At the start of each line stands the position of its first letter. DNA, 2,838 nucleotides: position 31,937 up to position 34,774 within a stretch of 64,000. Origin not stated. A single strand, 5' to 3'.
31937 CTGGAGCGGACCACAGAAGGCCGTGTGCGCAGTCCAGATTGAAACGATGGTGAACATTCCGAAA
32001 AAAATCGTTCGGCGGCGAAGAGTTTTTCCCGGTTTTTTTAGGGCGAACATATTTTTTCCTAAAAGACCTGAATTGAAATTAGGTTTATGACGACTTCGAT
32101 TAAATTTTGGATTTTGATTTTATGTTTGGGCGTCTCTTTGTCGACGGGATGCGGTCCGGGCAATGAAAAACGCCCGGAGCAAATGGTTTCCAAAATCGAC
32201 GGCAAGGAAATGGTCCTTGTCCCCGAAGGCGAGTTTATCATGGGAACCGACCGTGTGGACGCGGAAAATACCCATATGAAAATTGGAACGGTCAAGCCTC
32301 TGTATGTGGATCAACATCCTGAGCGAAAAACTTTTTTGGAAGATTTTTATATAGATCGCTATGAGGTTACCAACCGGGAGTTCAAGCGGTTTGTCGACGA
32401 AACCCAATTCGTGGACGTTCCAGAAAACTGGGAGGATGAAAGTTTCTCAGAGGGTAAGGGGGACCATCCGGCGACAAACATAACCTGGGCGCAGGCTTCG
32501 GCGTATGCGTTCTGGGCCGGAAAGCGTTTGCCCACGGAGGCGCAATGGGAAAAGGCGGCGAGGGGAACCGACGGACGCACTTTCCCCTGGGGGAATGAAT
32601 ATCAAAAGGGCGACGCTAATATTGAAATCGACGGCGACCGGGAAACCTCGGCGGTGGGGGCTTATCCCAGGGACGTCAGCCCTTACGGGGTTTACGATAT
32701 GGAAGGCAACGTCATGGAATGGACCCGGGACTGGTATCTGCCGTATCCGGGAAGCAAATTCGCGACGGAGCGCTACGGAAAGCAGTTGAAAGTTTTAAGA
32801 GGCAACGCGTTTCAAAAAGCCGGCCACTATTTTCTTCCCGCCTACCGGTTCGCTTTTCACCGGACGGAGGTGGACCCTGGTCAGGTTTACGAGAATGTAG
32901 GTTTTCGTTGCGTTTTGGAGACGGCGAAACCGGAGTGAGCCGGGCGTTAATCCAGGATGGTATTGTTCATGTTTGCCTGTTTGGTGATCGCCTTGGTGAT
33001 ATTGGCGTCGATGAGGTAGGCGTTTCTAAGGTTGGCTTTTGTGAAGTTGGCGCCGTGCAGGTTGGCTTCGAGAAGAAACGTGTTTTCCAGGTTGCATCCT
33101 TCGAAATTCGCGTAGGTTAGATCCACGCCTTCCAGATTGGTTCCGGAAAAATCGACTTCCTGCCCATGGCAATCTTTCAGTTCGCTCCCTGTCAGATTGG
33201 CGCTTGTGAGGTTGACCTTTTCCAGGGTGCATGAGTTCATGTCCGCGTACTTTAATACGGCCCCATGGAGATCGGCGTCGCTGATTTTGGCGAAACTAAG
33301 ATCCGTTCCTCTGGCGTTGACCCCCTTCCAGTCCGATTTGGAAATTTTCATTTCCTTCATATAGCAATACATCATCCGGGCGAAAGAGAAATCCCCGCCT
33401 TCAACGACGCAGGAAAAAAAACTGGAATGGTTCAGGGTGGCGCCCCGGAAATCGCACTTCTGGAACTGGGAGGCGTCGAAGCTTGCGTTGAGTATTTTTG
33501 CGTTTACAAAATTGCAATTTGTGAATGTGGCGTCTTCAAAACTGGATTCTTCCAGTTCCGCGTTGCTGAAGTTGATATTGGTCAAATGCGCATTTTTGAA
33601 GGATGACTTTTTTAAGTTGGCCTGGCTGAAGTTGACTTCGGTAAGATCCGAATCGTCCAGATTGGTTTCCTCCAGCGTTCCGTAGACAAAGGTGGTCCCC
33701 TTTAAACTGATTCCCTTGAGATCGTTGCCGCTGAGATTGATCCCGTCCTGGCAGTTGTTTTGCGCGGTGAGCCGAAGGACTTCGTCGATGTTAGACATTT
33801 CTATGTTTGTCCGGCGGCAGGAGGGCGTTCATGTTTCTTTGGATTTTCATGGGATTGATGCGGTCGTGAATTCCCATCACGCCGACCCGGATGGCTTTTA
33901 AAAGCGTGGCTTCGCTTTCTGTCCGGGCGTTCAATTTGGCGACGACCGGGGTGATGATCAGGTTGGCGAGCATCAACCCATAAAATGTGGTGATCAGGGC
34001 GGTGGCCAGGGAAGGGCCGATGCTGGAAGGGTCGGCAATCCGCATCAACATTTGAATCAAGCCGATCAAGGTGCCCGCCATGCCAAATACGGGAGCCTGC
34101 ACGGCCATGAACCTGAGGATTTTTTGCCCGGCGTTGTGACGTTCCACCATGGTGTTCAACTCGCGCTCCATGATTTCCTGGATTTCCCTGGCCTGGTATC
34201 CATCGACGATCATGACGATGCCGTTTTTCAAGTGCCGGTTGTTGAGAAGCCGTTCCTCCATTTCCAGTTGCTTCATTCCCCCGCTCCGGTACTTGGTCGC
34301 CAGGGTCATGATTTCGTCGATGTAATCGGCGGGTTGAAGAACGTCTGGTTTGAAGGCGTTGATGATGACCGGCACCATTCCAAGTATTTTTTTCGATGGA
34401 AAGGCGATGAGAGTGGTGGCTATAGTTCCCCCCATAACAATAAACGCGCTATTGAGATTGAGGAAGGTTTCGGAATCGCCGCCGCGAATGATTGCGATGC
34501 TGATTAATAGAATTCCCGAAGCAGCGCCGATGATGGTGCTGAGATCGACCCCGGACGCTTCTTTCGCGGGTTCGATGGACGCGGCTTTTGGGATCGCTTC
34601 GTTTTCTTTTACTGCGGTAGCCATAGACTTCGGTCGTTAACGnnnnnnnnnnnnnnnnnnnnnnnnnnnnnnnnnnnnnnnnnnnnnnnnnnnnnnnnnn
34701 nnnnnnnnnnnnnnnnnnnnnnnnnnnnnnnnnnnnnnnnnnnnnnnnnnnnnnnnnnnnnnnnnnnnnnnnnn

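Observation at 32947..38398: Self-contained operon coupling a MotA/MotB-type ion-driven stator to a class I adenylate cyclase homologue and a pentapeptide-repeat protein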

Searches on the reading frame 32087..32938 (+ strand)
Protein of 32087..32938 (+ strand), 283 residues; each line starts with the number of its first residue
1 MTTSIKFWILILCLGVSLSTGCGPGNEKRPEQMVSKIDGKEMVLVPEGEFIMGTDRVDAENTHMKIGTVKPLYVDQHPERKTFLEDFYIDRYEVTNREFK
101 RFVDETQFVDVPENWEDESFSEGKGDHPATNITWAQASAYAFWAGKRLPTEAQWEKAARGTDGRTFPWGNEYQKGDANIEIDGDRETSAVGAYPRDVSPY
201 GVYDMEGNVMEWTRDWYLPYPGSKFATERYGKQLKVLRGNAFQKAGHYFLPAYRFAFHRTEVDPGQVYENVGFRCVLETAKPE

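Call 25: search_protein_families(library=pfam, proteins=[window:32087-32938:+], max_evalue=0.0001)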
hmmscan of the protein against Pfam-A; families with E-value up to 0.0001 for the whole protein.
window:32087-32938:+ (283 aa): 1 family
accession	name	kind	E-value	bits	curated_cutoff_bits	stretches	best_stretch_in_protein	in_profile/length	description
PF03781.23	FGE-sulfatase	-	3.2e-52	178.1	23.3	1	40-276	3-254/255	Sulfatase-modifying factor enzyme 1-like domain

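Call 80: search_protein_families(library=ncbifam, proteins=[window:32087-32938:+], max_evalue=0.00001)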
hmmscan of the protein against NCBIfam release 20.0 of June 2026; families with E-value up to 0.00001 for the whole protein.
window:32087-32938:+ (283 aa): 6 families
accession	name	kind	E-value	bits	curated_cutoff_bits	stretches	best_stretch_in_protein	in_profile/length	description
TIGR03440.2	egtB_TIGR03440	equivalog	7.2e-25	87.9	360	1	124-259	271-401/413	ergothioneine biosynthesis protein EgtB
NF041186.1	SenA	equivalog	6.4e-23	81.7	420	1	124-263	268-373/382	selenoneine synthase SenA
TIGR03525.2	GldK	equivalog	1.3e-18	67.5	350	2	144-220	254-341/408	T9SS ring complex lipoprotein PorK/GldK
NF051459.1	pyoverdine_PvdO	equivalog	2.5e-16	59.6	500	1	38-276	32-277/280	dihydropyoverdine dehydrogenase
TIGR04344.1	ovoA_Nterm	equivalog_domain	1.8e-11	43.6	400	1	131-276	299-444/444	5-histidylcysteine sulfoxide synthase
TIGR02171.1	Fb_sc_TIGR02171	subfamily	3e-08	32.1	544.35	0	145-221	158-222/912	TIGR02171 family lipoprotein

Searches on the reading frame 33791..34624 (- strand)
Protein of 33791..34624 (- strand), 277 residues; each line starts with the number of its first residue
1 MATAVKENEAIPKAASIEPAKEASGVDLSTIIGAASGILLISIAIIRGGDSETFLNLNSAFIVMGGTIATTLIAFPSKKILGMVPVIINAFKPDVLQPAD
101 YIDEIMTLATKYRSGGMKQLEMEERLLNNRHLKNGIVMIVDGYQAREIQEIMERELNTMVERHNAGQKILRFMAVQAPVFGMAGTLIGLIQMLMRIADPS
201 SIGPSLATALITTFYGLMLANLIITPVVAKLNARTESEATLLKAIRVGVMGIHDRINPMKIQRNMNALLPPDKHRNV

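Call 3: search_protein_families(library=pfam, proteins=[window:33791-34624:-], max_evalue=0.01)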
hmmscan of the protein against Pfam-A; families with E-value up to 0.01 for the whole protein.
window:33791-34624:- (277 aa): 2 families
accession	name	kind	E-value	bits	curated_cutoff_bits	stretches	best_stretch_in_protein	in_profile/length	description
PF01618.21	MotA_ExbB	-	8.2e-27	93.9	22.9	1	128-241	6-124/127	MotA/TolQ/ExbB proton channel family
PF20560.3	MotA_N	-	0.002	18.7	27.3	0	46-109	17-81/91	Motility protein A N-terminal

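Call 4: search_protein_families(library=ncbifam, proteins=[window:33791-34624:-], max_evalue=0.01)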
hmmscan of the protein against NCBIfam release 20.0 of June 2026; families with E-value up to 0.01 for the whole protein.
window:33791-34624:- (277 aa): 8 families
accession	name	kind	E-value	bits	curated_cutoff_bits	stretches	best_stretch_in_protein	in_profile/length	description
NF006527.0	PRK08990.1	equivalog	7.7e-57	192.5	341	1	26-273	1-246/254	flagellar motor protein PomA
NF005383.1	PRK06926.1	equivalog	1.4e-52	178.4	394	1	26-273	4-254/271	flagellar motor protein MotP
NF005997.1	PRK08124.1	equivalog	4.8e-42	143.7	340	1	27-275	2-252/259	flagellar motor stator protein MotA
NF006583.0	PRK09109.1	equivalog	5.8e-40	137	237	1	27-267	2-243/246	flagellar motor protein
NF005237.0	PRK06743.1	equivalog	1.5e-31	109.7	373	1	18-236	10-232/277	flagellar motor protein MotP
NF006284.1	PRK08456.1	equivalog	3.9e-31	108.1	380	1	26-274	1-250/252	flagellar motor stator protein MotA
TIGR03818.1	MotA1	equivalog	1.3e-18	67.1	303.8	1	137-254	132-250/282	flagellar motor stator protein MotA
TIGR02796.1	tolQ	equivalog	7.8e-06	25.8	221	1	142-220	98-182/216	protein TolQ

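Call 5: search_protein_families(library=padloc, proteins=[window:33791-34624:-], max_evalue=0.01)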
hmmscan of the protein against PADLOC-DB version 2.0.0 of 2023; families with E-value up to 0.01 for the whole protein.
window:33791-34624:- (277 aa): 0 families

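Call 46: find_homologous_proteins(query=window:33791-34624:-, max_evalue=0.00001)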
Query window:33791-34624:- (277 aa): 504 proteins with E <= 0.00001 among 2542 candidates; the best 120 are listed.
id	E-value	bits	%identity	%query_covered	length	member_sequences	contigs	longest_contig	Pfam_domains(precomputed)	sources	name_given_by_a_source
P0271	2.8e-170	582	100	100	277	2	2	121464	PF01618.22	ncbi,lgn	-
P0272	6.9e-131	453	76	99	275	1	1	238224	PF01618.22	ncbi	-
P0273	2.6e-121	422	71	99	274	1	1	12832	PF01618.22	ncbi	-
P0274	6.9e-120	417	71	99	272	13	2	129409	PF01618.22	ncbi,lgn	-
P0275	8.4e-119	413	69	99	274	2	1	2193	PF01618.22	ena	-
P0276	2.6e-118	412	69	99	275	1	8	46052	PF01618.22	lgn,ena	-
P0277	3.9e-118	411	69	99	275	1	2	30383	PF01618.22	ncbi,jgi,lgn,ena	-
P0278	4.5e-118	411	69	99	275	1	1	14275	PF01618.22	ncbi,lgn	-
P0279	6.4e-118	411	71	99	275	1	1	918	PF01618.22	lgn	-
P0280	1.3e-117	410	69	99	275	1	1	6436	PF01618.22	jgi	-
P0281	1.6e-117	409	70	99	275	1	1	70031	PF01618.22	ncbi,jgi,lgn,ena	-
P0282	1.8e-117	409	67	99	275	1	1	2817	PF01618.22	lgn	-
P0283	2.1e-117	409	70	99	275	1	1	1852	PF01618.22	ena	-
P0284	2.3e-117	409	68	100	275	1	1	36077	PF01618.22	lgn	-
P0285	2.4e-117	409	69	99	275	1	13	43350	PF01618.22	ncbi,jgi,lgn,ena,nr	ncbi:MAG: biopolymer transporter ExbB [Nitrospina sp.]|jgi:chemotaxis protein MotA|nr:biopolymer tra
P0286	2.6e-117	409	69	99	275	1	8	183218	PF01618.22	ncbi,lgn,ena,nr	ncbi:MAG: MotA/TolQ/ExbB proton channel family protein [Nitrospinae bacterium]|nr:MotA/TolQ/ExbB pro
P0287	2.6e-117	409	69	99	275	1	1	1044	PF01618.22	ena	-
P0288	6.7e-117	407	67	99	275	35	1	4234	PF01618.22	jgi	-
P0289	1.7e-116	406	68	99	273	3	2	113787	PF01618.22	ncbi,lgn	ncbi:MAG: motility protein A [Nitrospinales bacterium]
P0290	1.7e-116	406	69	99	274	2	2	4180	PF01618.22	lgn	-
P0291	2.0e-116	406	69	99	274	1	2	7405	PF01618.22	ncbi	ncbi:MAG: MotA/TolQ/ExbB proton channel family protein [Nitrospinaceae bacterium]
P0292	2.1e-116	406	67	99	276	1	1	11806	PF01618.22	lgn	-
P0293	2.8e-116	405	67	99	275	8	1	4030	PF01618.22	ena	-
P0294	3.6e-116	405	67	93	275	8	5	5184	PF01618.22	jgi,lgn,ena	jgi:chemotaxis protein MotA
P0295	1.8e-115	403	67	99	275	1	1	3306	PF01618.22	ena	-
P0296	3.0e-115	402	68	99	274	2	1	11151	PF01618.22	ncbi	ncbi:MAG: MotA/TolQ/ExbB proton channel family protein [Nitrospinota bacterium]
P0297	3.7e-115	402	67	99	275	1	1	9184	PF01618.22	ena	-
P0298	4.7e-115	401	67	99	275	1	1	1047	PF01618.22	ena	-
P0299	4.9e-115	401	69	93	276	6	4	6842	PF01618.22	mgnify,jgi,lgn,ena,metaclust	mgnify:FL=1|metaclust:\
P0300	9.3e-115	400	68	99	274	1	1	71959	PF01618.22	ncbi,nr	ncbi:biopolymer transporter ExbB [Candidatus Nitromaritima sp. SCGC AAA799-C22]|nr:biopolymer transp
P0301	1.6e-114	399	65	99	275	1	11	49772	PF01618.22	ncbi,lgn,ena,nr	ncbi:MAG: MotA/TolQ/ExbB proton channel family protein [Nitrospinae bacterium]|nr:MotA/TolQ/ExbB pro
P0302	1.9e-114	399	67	99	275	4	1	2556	PF01618.22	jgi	jgi:chemotaxis protein MotA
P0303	2.8e-114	399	65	99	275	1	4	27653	PF01618.22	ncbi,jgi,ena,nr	ncbi:MAG: biopolymer transporter ExbB [Nitrospina sp.]|jgi:chemotaxis protein MotA|nr:biopolymer tra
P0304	3.1e-114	399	67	99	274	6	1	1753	PF01618.22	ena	-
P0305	3.1e-114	399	66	99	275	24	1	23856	PF01618.22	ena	-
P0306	3.4e-114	398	65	99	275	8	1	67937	PF01618.22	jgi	jgi:chemotaxis protein MotA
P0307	3.8e-114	398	66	99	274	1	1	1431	PF01618.22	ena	-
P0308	4.4e-114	398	65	99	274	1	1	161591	PF01618.22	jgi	jgi:chemotaxis protein MotA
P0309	4.6e-114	398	68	99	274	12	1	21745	PF01618.22,PF20560.4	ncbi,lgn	-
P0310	5.1e-114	398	65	99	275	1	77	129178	PF01618.22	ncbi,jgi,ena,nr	ncbi:MAG: biopolymer transporter ExbB [Nitrospina sp.]|jgi:chemotaxis protein MotA|nr:biopolymer tra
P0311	6.6e-114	397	66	99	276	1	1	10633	PF01618.22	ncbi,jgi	-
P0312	6.6e-114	397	64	99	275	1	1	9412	PF01618.22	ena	-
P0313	6.8e-114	397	65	99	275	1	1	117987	PF01618.22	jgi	jgi:chemotaxis protein MotA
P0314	7.1e-114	397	65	99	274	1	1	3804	PF01618.22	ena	-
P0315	8.8e-114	397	65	99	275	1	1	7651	PF01618.22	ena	-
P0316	9.3e-114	397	65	99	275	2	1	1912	PF01618.22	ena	-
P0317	1.2e-113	397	64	99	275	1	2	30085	PF01618.22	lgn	-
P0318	1.2e-113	397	69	99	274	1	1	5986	PF01618.22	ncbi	-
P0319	1.4e-113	396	64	99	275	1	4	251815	PF01618.22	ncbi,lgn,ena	-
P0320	1.4e-113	396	65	99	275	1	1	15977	PF01618.22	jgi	jgi:chemotaxis protein MotA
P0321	1.6e-113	396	65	99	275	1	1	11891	PF01618.22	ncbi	-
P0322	1.8e-113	396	67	99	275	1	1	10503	PF01618.22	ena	-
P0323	2.2e-113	396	66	99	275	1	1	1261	PF01618.22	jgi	-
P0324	2.3e-113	396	64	99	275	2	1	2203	PF01618.22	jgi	jgi:chemotaxis protein MotA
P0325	2.5e-113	396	67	99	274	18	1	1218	PF01618.22,PF20560.4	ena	-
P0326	2.6e-113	395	65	99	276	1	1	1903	PF01618.22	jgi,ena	-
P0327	3.0e-113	395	65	99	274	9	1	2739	PF01618.22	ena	-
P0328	3.9e-113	395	65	99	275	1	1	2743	PF01618.22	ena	-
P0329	4.1e-113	395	65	99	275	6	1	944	PF01618.22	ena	-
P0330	4.1e-113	395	66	99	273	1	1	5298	PF01618.22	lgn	-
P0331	4.4e-113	395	65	99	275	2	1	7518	PF01618.22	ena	-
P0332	4.5e-113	395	65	99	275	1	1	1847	PF01618.22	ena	-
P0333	4.6e-113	395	64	99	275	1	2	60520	PF01618.22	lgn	-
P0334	5.1e-113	395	64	99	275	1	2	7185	PF01618.22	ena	-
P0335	5.3e-113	394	65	99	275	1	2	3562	PF01618.22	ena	-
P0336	5.9e-113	394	65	99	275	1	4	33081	PF01618.22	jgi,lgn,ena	-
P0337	7.7e-113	394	66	99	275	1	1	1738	PF01618.22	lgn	-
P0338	8.5e-113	394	64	99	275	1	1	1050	PF01618.22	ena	-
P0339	8.8e-113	394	66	99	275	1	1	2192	PF01618.22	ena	-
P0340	9.2e-113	394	65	99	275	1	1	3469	PF01618.22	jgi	-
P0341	9.6e-113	394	65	99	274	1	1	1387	PF01618.22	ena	-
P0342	9.9e-113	394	64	99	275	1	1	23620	PF01618.22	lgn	-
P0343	1.1e-112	394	64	99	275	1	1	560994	PF01618.22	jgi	jgi:chemotaxis protein MotA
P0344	1.1e-112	393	64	99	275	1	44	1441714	PF01618.22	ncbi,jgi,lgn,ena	jgi:chemotaxis protein MotA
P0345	1.3e-112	393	64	99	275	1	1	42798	PF01618.22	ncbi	-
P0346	1.3e-112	393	66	99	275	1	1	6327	PF01618.22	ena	-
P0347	1.3e-112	393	65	99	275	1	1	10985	PF01618.22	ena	-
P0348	1.4e-112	393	65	99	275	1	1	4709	PF01618.22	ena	-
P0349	1.4e-112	393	65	99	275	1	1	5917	PF01618.22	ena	-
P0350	1.4e-112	393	64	99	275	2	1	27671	PF01618.22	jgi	jgi:chemotaxis protein MotA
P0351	1.4e-112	393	64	99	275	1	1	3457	PF01618.22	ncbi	-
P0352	1.6e-112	393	65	99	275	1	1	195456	PF01618.22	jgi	jgi:chemotaxis protein MotA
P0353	1.7e-112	393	65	99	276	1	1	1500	PF01618.22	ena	-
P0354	1.9e-112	393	70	92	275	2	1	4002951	PF01618.22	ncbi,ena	-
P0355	1.9e-112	393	65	99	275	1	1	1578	PF01618.22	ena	-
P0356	2.6e-112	392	65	99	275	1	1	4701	PF01618.22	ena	-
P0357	3.1e-112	392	65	99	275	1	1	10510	PF01618.22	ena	-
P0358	3.2e-112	392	65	99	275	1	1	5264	PF01618.22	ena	-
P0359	3.5e-112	392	65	99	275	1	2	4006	PF01618.22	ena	-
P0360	3.7e-112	392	64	99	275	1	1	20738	PF01618.22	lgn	-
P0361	3.8e-112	392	66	99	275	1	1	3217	PF01618.22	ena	-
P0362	3.8e-112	392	64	99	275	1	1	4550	PF01618.22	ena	-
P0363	4.2e-112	392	64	99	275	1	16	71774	PF01618.22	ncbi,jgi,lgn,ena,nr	ncbi:MAG: biopolymer transporter ExbB [Nitrospina sp.]|jgi:chemotaxis protein MotA|nr:biopolymer tra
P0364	4.6e-112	391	64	99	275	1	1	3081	PF01618.22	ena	-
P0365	4.7e-112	391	66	99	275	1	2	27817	PF01618.22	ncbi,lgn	-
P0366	4.8e-112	391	64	99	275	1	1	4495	PF01618.22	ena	-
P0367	5.4e-112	391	64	99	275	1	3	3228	PF01618.22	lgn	-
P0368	5.4e-112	391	66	100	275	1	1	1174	PF01618.22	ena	-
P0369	6.4e-112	391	64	99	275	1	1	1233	PF01618.22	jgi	-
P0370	6.6e-112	391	67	99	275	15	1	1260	PF01618.22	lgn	-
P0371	6.6e-112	391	64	99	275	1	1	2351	PF01618.22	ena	-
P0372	6.7e-112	391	64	99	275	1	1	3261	PF01618.22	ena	-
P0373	6.7e-112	391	67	99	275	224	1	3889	PF01618.22,PF20560.4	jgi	jgi:chemotaxis protein MotA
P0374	7.5e-112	391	64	99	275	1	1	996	PF01618.22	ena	-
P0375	7.5e-112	391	67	99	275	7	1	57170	PF01618.22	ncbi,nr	ncbi:MAG: biopolymer transporter ExbB [Nitrospina sp.]|nr:biopolymer transporter ExbB [Nitrospina sp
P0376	8.7e-112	391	65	99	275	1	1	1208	PF01618.22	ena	-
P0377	8.7e-112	390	65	99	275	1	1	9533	PF01618.22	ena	-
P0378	1.0e-111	390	66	99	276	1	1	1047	PF01618.22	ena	-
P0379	1.1e-111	390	67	97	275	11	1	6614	PF01618.22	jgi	jgi:chemotaxis protein MotA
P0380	1.1e-111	390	65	99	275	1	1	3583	PF01618.22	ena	-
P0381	1.1e-111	390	64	99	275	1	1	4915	PF01618.22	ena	-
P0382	1.2e-111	390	65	99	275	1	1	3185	PF01618.22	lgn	-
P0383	1.3e-111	390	64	99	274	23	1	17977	PF01618.22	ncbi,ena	-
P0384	1.4e-111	390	64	99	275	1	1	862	PF01618.22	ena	-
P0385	1.4e-111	390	66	99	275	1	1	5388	PF01618.22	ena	-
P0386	1.6e-111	390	64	99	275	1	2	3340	PF01618.22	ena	-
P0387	1.6e-111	390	64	99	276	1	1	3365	PF01618.22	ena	-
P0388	1.7e-111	390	65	99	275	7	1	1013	PF01618.22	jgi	-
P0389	2.1e-111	389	73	88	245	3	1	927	PF01618.22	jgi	jgi:chemotaxis protein MotA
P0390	2.1e-111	389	64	99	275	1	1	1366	PF01618.22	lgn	-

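Call 74: find_encoding_contigs(protein=P0354, flank=10000, max_places=1)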
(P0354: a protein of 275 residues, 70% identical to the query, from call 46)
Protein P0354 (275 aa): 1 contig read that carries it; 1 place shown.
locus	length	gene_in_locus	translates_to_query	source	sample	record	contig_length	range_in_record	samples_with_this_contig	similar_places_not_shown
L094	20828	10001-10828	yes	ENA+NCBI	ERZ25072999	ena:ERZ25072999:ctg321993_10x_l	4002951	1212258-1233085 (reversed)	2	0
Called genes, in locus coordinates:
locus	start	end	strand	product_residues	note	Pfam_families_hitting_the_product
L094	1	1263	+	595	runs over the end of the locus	PF13584:BatD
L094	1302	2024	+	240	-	PF00515:TPR_1 (faint), PF07719:TPR_2 (faint), PF06347:SH3_4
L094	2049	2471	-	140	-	PF13560:HTH_31 (weak), PF12844:HTH_19 (faint), PF01381:HTH_3 (weak)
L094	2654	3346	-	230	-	PF00072:Response_reg, PF00486:Trans_reg_C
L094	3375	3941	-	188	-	PF13328:HD_4 (weak)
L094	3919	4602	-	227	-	PF00561:Abhydrolase_1 (faint), PF05728:UPF0227, PF12146:Hydrolase_4 (faint)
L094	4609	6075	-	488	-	PF07690:MFS_1, PF13000:Acatn (faint)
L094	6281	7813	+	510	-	PF13677:MotB_plug, PF00691:OmpA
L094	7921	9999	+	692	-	PF12633:Adenyl_cycl_N, PF01295:Adenylate_cycl, PF26690:Adenylate_cycl_3rd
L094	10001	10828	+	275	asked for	PF01618:MotA_ExbB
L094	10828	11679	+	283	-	-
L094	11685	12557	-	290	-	PF03781:FGE-sulfatase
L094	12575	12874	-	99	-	-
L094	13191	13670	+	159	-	PF07603:Lcl_C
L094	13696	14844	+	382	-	PF01168:Ala_racemase_N, PF00842:Ala_racemase_C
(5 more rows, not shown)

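Call 93: find_encoding_contigs(protein=P0271, flank=3000, max_places=2)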
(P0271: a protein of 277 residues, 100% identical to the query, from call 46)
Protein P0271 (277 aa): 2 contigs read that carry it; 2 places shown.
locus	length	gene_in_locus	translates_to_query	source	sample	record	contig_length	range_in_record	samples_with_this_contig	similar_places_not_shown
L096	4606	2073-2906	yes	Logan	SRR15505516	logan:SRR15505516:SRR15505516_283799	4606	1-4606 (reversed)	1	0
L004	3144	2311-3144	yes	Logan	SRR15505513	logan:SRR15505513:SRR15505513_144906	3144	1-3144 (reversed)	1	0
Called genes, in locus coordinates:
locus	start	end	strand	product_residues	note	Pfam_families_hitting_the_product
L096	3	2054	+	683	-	?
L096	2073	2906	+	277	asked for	PF01618:MotA_ExbB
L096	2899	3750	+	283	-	-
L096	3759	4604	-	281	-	?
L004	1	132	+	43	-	?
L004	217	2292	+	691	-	PF12633:Adenyl_cycl_N, PF01295:Adenylate_cycl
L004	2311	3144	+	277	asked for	PF01618:MotA_ExbB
